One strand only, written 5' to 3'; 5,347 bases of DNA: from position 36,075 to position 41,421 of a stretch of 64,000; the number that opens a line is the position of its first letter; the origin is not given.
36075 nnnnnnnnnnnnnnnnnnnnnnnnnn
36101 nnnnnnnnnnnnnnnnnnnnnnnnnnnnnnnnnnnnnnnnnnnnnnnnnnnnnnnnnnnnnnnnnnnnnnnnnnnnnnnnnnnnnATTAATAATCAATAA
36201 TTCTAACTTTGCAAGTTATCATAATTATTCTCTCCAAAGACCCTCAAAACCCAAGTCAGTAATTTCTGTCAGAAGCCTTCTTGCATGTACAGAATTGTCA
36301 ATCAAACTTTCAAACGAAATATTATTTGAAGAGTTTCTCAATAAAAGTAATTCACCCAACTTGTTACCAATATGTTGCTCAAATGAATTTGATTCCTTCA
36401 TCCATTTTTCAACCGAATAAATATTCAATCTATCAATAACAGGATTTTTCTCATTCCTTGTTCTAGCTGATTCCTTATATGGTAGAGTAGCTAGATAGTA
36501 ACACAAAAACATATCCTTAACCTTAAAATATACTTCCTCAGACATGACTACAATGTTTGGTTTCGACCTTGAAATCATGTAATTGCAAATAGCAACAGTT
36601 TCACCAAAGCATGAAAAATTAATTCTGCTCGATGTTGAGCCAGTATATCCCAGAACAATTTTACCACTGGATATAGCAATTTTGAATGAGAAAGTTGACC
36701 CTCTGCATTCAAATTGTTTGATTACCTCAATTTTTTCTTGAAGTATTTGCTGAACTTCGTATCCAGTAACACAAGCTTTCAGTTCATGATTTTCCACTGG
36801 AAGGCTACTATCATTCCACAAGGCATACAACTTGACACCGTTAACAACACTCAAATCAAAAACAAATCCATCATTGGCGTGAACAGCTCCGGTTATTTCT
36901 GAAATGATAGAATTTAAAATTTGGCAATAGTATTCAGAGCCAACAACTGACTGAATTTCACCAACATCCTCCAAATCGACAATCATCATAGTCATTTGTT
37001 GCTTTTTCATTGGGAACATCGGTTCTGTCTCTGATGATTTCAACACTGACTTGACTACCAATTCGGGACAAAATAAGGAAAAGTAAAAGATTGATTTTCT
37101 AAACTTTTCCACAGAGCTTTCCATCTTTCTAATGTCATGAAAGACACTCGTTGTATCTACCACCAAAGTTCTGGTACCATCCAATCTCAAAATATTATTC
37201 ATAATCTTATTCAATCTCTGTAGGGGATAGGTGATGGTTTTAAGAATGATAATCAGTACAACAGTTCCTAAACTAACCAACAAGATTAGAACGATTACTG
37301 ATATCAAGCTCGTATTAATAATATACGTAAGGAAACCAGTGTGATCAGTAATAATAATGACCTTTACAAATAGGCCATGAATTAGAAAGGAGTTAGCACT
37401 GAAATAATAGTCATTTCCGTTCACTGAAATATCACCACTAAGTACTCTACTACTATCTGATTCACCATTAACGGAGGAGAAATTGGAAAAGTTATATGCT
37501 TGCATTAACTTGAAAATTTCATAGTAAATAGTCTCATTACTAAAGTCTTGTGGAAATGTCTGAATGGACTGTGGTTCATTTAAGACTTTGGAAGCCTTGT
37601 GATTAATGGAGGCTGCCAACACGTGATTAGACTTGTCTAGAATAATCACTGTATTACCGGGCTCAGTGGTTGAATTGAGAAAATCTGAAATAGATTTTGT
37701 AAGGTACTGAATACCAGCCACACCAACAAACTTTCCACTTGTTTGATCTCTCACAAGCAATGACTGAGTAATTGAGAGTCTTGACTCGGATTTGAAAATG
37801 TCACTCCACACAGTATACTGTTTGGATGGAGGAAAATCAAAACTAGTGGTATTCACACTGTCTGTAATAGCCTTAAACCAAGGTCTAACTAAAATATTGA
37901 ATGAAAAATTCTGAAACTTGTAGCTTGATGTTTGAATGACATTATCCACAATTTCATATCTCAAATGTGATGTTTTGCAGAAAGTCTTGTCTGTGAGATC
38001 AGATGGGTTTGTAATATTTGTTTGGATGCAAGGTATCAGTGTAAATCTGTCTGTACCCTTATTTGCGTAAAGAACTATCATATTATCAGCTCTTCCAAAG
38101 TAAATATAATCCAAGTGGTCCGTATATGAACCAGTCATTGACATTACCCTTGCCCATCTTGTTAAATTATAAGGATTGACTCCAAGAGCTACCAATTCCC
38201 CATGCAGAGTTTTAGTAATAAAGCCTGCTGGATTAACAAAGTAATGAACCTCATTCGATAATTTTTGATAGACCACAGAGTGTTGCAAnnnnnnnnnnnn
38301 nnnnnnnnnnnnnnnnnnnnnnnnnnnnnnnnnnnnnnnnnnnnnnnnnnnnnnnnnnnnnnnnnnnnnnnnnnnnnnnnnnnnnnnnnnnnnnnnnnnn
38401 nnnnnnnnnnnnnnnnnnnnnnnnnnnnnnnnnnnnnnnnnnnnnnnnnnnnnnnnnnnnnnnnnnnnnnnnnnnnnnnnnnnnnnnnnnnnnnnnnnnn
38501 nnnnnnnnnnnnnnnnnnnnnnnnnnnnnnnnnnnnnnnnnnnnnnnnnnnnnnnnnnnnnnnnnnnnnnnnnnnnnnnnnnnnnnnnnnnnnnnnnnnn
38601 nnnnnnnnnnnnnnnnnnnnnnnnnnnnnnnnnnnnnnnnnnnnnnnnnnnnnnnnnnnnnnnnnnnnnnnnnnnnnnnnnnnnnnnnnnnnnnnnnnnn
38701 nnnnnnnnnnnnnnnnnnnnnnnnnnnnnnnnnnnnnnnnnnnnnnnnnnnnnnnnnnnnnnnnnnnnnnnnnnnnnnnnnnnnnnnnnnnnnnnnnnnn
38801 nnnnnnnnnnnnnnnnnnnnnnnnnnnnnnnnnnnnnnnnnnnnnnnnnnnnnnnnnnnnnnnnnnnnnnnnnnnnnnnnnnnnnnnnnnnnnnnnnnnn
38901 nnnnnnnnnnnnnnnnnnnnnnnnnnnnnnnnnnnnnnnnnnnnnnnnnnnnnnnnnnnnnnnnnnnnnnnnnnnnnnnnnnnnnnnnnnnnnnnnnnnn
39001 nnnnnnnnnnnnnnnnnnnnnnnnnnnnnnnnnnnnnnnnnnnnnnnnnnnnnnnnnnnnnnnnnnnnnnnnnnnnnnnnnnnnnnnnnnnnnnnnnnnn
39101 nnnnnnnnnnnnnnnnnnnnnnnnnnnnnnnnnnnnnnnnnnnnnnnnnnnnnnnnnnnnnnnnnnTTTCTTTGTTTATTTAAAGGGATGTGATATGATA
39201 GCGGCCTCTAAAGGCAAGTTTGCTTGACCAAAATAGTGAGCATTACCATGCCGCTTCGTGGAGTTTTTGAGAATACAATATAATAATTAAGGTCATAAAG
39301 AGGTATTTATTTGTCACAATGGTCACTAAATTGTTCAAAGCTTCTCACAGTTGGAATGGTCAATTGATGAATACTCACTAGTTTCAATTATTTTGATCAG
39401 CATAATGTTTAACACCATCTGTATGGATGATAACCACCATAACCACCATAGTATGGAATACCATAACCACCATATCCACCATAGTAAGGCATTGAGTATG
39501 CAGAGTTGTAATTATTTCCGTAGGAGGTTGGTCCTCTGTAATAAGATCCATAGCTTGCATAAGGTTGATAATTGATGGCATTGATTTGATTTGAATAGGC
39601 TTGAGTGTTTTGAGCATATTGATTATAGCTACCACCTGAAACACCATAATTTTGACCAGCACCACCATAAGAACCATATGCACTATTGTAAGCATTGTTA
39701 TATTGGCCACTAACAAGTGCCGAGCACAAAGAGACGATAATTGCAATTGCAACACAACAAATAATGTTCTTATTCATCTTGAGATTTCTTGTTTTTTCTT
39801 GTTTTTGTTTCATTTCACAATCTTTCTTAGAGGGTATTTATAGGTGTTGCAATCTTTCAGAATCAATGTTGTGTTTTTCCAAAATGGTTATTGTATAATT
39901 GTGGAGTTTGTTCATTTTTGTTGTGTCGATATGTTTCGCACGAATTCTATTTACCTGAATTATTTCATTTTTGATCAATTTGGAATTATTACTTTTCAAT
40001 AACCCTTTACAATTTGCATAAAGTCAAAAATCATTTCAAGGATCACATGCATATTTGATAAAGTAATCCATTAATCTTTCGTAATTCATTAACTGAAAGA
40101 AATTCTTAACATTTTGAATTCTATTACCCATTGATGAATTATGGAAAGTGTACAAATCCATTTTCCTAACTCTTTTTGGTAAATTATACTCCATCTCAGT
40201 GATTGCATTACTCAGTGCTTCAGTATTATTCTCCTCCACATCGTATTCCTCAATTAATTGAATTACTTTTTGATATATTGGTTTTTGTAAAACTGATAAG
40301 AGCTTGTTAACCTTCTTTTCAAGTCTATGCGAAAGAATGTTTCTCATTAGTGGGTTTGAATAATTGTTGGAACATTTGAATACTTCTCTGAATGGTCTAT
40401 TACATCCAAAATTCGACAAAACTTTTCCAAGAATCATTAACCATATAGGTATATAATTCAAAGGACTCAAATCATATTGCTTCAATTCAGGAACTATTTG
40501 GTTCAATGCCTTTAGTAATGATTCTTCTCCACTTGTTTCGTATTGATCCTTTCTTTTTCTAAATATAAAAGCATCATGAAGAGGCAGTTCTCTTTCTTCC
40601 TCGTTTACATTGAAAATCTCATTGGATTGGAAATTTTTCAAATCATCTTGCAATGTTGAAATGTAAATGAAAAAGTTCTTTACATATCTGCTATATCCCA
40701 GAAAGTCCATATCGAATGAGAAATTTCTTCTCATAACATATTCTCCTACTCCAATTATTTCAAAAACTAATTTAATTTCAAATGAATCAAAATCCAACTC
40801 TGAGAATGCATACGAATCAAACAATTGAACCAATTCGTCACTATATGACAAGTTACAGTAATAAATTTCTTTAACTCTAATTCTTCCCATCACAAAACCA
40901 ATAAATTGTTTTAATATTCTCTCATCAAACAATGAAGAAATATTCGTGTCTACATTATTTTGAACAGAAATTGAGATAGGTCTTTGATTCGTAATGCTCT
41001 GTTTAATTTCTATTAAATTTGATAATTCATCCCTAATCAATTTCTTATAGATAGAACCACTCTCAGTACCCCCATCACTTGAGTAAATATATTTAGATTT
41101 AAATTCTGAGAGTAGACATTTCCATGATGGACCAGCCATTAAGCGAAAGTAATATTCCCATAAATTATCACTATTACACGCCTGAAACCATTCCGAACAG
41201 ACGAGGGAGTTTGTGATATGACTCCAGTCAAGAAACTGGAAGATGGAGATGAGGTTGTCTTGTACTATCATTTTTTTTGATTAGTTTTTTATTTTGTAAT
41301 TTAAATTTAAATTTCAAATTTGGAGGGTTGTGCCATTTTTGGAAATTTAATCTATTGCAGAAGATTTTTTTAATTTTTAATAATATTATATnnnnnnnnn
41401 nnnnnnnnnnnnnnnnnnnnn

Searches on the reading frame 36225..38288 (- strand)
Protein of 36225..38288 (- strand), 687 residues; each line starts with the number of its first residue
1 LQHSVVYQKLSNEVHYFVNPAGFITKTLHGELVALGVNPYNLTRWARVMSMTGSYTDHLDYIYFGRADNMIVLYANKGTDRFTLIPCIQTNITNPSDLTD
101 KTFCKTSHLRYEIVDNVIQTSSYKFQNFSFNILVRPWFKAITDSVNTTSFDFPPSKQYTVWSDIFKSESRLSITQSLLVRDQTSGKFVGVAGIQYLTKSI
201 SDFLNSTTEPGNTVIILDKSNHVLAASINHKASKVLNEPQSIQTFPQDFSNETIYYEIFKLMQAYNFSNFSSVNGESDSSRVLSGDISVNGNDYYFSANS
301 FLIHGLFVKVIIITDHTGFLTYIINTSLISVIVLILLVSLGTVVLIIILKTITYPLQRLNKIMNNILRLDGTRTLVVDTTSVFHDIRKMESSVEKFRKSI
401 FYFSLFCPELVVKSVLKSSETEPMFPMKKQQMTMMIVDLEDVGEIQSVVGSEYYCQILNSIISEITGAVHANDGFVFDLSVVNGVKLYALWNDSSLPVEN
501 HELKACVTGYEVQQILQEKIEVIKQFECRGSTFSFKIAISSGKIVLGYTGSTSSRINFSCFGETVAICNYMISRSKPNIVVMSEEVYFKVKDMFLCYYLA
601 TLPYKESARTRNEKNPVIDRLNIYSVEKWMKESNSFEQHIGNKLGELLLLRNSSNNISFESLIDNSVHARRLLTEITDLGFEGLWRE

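Call 19: search_protein_families(library=pfam, proteins=[window:36225-38288:-], max_evalue=0.001)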
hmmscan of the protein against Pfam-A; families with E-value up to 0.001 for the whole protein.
window:36225-38288:- (687 aa): 2 families
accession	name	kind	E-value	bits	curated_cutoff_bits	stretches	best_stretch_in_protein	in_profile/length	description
PF02743.24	dCache_1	-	1.9e-05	24.8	45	1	129-243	92-207/240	Cache domain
PF00211.25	Guanylate_cyc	-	2.2e-05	24.6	21.9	1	430-589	7-154/183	Adenylate and Guanylate cyclase catalytic domain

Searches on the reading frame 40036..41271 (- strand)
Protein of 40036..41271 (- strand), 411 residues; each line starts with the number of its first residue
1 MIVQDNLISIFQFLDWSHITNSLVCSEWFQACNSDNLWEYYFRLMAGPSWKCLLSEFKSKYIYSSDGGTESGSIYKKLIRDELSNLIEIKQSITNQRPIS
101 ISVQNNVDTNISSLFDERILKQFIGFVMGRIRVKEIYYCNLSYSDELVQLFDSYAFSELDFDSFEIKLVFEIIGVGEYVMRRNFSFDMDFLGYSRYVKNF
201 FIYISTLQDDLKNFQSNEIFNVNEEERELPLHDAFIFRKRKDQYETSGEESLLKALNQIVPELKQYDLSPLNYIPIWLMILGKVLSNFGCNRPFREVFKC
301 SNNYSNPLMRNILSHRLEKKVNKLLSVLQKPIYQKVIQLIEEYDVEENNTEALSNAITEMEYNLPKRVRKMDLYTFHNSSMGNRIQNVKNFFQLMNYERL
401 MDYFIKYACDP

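Call 19: search_protein_families(library=pfam, proteins=[window:40036-41271:-], max_evalue=0.001)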
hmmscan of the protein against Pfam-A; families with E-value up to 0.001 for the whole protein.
window:40036-41271:- (411 aa): 1 family
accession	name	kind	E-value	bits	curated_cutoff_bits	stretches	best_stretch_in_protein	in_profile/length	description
PF12937.12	F-box-like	-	0.00076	19.6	24.3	0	7-42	9-45/47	F-box-like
